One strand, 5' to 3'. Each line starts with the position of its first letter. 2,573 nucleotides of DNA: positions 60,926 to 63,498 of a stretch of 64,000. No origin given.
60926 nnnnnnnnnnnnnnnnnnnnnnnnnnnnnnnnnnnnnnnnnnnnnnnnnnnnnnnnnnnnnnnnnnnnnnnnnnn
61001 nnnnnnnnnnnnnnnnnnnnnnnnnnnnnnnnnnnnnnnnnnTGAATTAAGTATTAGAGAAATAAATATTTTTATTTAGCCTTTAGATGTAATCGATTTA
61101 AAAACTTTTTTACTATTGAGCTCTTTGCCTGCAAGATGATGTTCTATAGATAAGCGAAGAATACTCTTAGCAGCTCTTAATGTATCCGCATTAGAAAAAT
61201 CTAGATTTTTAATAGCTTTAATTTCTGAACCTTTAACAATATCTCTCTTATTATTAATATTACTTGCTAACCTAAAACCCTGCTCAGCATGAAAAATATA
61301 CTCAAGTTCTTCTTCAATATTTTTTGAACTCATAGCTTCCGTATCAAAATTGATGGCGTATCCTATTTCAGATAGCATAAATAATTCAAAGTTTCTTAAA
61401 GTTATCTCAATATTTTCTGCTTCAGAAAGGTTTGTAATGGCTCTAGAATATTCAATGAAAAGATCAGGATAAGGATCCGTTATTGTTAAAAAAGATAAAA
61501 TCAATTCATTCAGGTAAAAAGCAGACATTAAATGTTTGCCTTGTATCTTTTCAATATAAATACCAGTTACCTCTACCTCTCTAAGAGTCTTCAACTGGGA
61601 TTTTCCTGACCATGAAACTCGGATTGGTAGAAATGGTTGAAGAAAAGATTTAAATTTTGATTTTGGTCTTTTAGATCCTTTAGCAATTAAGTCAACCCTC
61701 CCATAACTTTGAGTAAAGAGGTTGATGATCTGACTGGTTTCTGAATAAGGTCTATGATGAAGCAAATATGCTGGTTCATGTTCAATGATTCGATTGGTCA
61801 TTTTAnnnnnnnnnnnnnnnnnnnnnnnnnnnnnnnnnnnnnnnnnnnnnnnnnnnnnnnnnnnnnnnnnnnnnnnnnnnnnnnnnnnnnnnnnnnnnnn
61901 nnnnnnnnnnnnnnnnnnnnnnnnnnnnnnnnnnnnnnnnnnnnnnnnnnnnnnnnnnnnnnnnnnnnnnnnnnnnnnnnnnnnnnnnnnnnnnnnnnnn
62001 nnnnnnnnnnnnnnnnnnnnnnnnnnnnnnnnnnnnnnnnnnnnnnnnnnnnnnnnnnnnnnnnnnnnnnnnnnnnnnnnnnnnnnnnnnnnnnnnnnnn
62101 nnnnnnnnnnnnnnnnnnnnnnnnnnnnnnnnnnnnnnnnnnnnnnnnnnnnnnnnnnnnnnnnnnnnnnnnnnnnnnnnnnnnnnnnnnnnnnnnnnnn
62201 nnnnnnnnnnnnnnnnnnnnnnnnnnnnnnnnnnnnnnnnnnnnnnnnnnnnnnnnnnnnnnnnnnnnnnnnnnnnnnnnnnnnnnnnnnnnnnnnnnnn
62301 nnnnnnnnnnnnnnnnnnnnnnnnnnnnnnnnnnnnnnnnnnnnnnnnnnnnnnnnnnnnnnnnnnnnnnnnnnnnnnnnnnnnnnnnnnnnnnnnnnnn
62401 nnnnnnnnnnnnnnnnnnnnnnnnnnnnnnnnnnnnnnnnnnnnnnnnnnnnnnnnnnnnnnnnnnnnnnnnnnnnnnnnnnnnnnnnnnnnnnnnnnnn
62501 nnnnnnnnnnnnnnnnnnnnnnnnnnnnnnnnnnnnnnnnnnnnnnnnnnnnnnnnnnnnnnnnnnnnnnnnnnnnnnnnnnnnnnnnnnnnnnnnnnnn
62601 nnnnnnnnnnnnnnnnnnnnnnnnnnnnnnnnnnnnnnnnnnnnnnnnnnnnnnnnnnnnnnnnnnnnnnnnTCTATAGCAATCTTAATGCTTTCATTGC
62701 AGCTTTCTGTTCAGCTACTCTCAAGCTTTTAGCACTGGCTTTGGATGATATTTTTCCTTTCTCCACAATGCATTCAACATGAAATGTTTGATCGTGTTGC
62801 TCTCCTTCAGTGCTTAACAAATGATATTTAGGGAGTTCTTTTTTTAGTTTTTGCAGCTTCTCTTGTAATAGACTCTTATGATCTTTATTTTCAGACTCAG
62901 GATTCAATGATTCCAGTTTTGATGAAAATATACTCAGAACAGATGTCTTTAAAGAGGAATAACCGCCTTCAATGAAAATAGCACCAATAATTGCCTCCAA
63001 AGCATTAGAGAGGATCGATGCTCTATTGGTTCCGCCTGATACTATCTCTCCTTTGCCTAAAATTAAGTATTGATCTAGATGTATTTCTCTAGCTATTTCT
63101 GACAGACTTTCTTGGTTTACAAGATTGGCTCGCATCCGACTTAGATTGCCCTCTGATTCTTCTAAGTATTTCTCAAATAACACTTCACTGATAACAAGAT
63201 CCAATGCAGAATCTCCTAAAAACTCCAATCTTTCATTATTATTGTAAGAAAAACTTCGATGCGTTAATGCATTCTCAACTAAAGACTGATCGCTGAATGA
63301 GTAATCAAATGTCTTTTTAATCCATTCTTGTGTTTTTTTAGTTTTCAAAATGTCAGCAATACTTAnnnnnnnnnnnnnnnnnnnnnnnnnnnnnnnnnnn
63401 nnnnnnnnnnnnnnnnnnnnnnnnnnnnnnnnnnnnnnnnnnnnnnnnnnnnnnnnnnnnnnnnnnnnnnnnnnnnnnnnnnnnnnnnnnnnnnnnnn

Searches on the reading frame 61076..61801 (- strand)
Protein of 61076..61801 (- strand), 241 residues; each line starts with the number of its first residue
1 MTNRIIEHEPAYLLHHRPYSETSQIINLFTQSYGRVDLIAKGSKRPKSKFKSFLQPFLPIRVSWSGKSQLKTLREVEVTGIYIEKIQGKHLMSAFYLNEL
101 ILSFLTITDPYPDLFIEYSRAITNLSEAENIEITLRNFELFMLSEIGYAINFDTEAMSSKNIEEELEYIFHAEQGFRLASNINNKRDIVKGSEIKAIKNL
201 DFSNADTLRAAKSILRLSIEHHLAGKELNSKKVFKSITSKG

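Call 3: search_protein_families(library=ncbifam, proteins=[window:61076-61801:-])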
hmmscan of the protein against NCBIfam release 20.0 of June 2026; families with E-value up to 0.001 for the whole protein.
window:61076-61801:- (241 aa): 1 family
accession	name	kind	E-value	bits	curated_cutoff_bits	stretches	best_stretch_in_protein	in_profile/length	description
TIGR00613.1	reco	equivalog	5.8e-34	117.6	48.7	1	13-235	7-237/239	DNA repair protein RecO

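Call 4: search_protein_families(library=pfam, proteins=[window:61076-61801:-])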
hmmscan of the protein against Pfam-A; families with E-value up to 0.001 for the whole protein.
window:61076-61801:- (241 aa): 2 families
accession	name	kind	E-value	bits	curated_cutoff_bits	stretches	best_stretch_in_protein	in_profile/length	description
PF11967.14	RecO_N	-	2.5e-21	75.9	27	1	8-81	5-79/80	Recombination protein O N terminal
PF02565.21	RecO_C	-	3.3e-13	50.1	22.1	1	90-231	6-156/157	Recombination protein O C terminal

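Call 6: find_related_loci(query=window:61076-61801:-, collection=genome_contigs, flank=10000)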
Query window:61076-61801:- (241 aa) in genome_contigs; peptide patterns used: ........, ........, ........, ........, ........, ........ (x = any residue, [..] = any of these).
193 stretches matched a pattern; 12 encode a relative of the query (tblastn E <= 1e-3); 12 distinct loci.
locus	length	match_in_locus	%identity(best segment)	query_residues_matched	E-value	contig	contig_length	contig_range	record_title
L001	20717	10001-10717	83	2-240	3e-132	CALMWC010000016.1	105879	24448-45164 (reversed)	MAG: uncultured Gammaproteobacteria bacterium isolate FRAM_RAS_EGC1617_bin4 genome assembly, contig: FRAM_EGC1617_bin4-1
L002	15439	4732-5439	83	5-240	4e-132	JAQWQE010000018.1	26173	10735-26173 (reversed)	MAG: Gammaproteobacteria bacterium isolate cluster2_bin.245 k141_1288560, whole genome shotgun sequence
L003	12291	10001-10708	65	5-240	1e-98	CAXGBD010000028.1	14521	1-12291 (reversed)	MAG TPA_asm: uncultured Gammaproteobacteria bacterium isolate ERR598981_concoct_43 genome assembly, contig: ERZ833884.91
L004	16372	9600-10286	65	2-230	3e-95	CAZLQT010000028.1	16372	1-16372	MAG TPA_asm: uncultured Woeseia sp. isolate SRP077602_co4_39 genome assembly, contig: NODE_6190_length_16372_cov_11.2388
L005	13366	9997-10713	62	2-240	4e-94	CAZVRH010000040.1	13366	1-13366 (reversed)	MAG TPA_asm: uncultured Woeseia sp. isolate SRP077602_co9_444 genome assembly, contig: NODE_6109_length_13366_cov_20.186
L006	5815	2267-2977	62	1-237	7e-93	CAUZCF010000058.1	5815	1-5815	MAG: Gammaproteobacteria bacterium isolate CB27_Tmax.92 genome assembly, contig: Ga0310121_10015137, whole genome shotgu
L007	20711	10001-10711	61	1-237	1e-92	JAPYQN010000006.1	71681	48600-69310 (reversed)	MAG: Gammaproteobacteria bacterium isolate PW2.metabat2.74 PW2_488_length_71681_cov_66.809957, whole genome shotgun sequ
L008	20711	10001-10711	60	1-237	8e-89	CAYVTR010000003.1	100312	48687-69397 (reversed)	MAG TPA_asm: uncultured Woeseia sp. isolate SRP200020_co5_351 genome assembly, contig: NODE_268_length_100312_cov_51.009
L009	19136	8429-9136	58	2-237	1e-88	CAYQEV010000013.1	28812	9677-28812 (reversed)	MAG TPA_asm: uncultured Woeseia sp. isolate binchicken_co46_507 genome assembly, contig: NODE_2866_length_28812_cov_51.2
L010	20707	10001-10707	68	2-237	1e-59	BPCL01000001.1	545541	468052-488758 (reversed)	MAG: Woeseia sp. CM1_200m.P17 DNA, sequence01, whole genome shotgun sequence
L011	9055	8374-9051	29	11-239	1e-33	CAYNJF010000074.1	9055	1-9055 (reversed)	MAG TPA_asm: uncultured Francisellaceae bacterium isolate SRP342821_co1_71 genome assembly, contig: NODE_6711_length_905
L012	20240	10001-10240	37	10-88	4e-10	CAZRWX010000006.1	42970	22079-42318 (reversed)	MAG TPA_asm: uncultured Bifidobacteriales bacterium isolate binchicken_co86_146 genome assembly, contig: NODE_72_length_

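Call 86: search_protein_families(library=pfam, proteins=[L004:10330-10545:-, L003:10736-10951:-], max_evalue=10)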
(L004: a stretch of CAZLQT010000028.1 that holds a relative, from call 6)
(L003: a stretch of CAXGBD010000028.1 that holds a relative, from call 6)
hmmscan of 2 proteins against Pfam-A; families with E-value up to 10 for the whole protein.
L004:10330-10545:- (72 aa): 3 families
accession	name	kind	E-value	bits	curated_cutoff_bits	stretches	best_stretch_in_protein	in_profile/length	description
PF15051.11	FAM198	-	0.0055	16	25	1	9-71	160-222/321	FAM198 protein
PF01713.27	Smr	-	0.043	14.4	25.7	1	6-49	1-40/77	Smr domain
PF24480.1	TPGS1_C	-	0.17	11.8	27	1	33-64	56-87/197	Tubulin polyglutamylase complex subunit 1-like, C-terminal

L003:10736-10951:- (72 aa): 0 families

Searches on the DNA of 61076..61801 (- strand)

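Call 10: search_rna_families(sources=[L001, L002, L004, L007, L008, L009, L010], threshold=gathering)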
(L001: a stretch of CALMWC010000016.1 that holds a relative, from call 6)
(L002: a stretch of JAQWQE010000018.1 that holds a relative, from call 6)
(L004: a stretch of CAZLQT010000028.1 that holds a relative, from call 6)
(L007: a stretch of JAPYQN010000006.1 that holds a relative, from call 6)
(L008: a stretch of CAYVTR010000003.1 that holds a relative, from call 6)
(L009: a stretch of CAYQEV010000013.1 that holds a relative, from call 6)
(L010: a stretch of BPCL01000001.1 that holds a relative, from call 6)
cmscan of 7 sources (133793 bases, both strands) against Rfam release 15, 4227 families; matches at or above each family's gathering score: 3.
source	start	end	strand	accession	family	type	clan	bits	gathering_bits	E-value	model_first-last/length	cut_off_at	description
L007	18512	18574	-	RF01739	Glutamine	Cis-reg; riboswitch;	-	57.9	35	7.5e-10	1-53/53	no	Glutamine riboswitch aptamer (glnA leader)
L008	18365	18427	-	RF01739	Glutamine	Cis-reg; riboswitch;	-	56.6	35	1.8e-09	1-53/53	no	Glutamine riboswitch aptamer (glnA leader)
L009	16778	16841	-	RF01739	Glutamine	Cis-reg; riboswitch;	-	55.9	35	2.8e-09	1-53/53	no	Glutamine riboswitch aptamer (glnA leader)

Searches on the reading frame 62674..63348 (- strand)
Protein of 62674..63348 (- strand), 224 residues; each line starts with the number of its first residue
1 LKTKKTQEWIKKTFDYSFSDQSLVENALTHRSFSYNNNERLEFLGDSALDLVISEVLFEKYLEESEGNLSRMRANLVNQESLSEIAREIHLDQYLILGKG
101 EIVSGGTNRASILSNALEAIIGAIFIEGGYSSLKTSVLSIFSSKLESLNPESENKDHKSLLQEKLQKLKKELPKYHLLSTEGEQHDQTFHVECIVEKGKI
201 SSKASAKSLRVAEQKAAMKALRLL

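Call 3: search_protein_families(library=ncbifam, proteins=[window:62674-63348:-])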
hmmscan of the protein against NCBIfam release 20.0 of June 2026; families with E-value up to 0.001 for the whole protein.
window:62674-63348:- (224 aa): 2 families
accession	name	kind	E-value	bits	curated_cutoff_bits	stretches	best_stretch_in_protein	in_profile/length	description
TIGR02191.1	RNaseIII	equivalog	6.7e-66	222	166.25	1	11-222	2-217/219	ribonuclease III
TIGR04238.1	seadorna_dsRNA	equivalog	3.6e-07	30.1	125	1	156-219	1-62/201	seadornavirus double-stranded RNA-binding protein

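Call 4: search_protein_families(library=pfam, proteins=[window:62674-63348:-])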
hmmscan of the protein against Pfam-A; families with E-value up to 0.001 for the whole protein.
window:62674-63348:- (224 aa): 4 families
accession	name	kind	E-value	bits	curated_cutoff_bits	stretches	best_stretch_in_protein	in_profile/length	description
PF14622.11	Ribonucleas_3_3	-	1.4e-37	129.2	35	1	20-139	1-122/128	Ribonuclease-III-like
PF00636.31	Ribonuclease_3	-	1.3e-23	84.1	27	1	39-129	1-102/102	Ribonuclease III domain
PF00035.32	dsrm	-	2.8e-13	50.7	23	1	158-224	2-66/66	Double-stranded RNA binding motif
PF22935.1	RM44_endonuclase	-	0.00023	21.7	27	1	28-124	49-139/139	Large ribosomal subunit protein mL44, endonuclease domain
